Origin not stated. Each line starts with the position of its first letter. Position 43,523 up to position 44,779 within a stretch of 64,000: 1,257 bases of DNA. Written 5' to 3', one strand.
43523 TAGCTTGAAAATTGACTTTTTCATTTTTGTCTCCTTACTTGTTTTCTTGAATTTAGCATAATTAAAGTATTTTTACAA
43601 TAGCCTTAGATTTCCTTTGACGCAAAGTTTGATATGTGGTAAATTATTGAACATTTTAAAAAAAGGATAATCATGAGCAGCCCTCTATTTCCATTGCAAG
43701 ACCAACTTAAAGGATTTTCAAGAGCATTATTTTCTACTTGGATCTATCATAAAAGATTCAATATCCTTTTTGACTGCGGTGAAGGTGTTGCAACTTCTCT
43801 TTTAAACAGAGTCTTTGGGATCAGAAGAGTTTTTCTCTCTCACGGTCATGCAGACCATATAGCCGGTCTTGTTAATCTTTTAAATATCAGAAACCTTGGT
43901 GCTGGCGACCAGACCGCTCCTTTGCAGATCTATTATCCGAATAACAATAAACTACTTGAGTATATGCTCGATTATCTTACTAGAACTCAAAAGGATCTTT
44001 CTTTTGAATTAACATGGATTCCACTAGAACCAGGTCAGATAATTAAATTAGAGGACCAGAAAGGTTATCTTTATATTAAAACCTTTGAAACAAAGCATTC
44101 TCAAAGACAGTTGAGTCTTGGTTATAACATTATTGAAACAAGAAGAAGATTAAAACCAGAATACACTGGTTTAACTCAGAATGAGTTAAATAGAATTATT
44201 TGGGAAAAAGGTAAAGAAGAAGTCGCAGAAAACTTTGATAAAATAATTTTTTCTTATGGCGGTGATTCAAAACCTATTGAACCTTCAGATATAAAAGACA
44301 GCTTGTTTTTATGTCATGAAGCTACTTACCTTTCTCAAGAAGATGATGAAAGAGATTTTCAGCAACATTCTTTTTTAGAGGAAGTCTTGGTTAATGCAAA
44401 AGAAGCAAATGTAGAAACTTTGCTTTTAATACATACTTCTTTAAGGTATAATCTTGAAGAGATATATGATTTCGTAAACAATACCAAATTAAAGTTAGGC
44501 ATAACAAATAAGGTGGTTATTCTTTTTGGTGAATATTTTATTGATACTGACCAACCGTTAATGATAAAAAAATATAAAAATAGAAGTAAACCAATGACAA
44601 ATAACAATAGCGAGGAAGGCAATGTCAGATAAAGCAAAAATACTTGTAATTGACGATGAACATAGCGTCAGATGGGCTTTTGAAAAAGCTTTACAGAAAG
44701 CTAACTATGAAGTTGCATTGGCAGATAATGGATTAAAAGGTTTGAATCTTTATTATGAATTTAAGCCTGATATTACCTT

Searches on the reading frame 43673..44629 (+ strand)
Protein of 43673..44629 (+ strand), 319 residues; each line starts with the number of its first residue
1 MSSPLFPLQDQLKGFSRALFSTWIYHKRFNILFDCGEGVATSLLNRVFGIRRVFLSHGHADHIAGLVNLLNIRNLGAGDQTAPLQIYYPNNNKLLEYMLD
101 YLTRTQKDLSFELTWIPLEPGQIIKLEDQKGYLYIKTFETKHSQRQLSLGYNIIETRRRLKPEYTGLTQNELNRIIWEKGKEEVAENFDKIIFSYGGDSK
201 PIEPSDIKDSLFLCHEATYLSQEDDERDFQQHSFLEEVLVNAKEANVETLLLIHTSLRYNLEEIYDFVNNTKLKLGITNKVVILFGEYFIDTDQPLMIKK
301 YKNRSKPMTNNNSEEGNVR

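Call 3: search_protein_families(library=pfam, proteins=[window:43673-44629:+], max_evalue=0.01)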
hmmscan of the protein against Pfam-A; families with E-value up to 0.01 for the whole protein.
window:43673-44629:+ (319 aa): 2 families
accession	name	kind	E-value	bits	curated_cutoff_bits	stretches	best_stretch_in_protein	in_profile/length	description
PF12706.13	Lactamase_B_2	-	2.5e-10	40.7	27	1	30-159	2-136/200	Beta-lactamase superfamily domain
PF00753.33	Lactamase_B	-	1.5e-07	32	22.7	1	21-74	8-68/196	Metallo-beta-lactamase superfamily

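Call 58: search_protein_families(library=ncbifam, proteins=[window:43673-44629:+], max_evalue=0.001)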
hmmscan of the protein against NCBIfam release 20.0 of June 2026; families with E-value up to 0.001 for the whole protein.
window:43673-44629:+ (319 aa): 13 families
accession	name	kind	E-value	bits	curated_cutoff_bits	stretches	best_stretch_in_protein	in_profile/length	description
TIGR02650.1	RNase_Z_T_toga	equivalog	1.2e-64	218.2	507.05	1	13-260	3-249/277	ribonuclease Z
TIGR02651.1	RNase_Z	equivalog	4.3e-36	124.5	292.95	1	17-271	16-284/302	ribonuclease Z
NF000801.0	PRK00055.1-3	equivalog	7.4e-33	113.9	252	1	17-271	18-285/307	ribonuclease Z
NF000800.0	PRK00055.1-1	equivalog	4.1e-14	52.3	398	1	31-143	35-142/305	ribonuclease Z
TIGR02649.1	true_RNase_BN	exception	1.9e-11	43.5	563.7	1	31-102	34-104/304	ribonuclease BN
NF002558.0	PRK02126.1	subfamily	5.4e-11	42.1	315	1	27-71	26-69/345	ribonuclease Z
NF000804.0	PRK00055.2-1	equivalog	1.4e-10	40.7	402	1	30-101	33-105/306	ribonuclease Z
NF000805.0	PRK00055.2-3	equivalog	6.2e-09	35.5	416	1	30-163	33-161/307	ribonuclease Z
NF041851.1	cyc_nuc_deg_phdiest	equivalog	4.2e-06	26.3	400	0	30-91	31-93/253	cyclic nucleotide-degrading phosphodiesterase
NF041257.1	GntH_guanitoxin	equivalog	1.7e-05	23.8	333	1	30-92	45-109/374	guanitoxin biosynthesis MBL fold metallo-hydrolase GntH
NF000806.0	PRK00055.2-4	equivalog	0.00034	19.9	363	1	17-100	18-106/280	ribonuclease Z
NF002553.0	PRK02113.1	equivalog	0.00088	18.8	386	0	20-72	36-89/252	MBL fold metallo-hydrolase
NF038231.1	MBL_Geo_Pelo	equivalog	0.00095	18.8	360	0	17-74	32-90/250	GPMC system MBL fold metallohydrolase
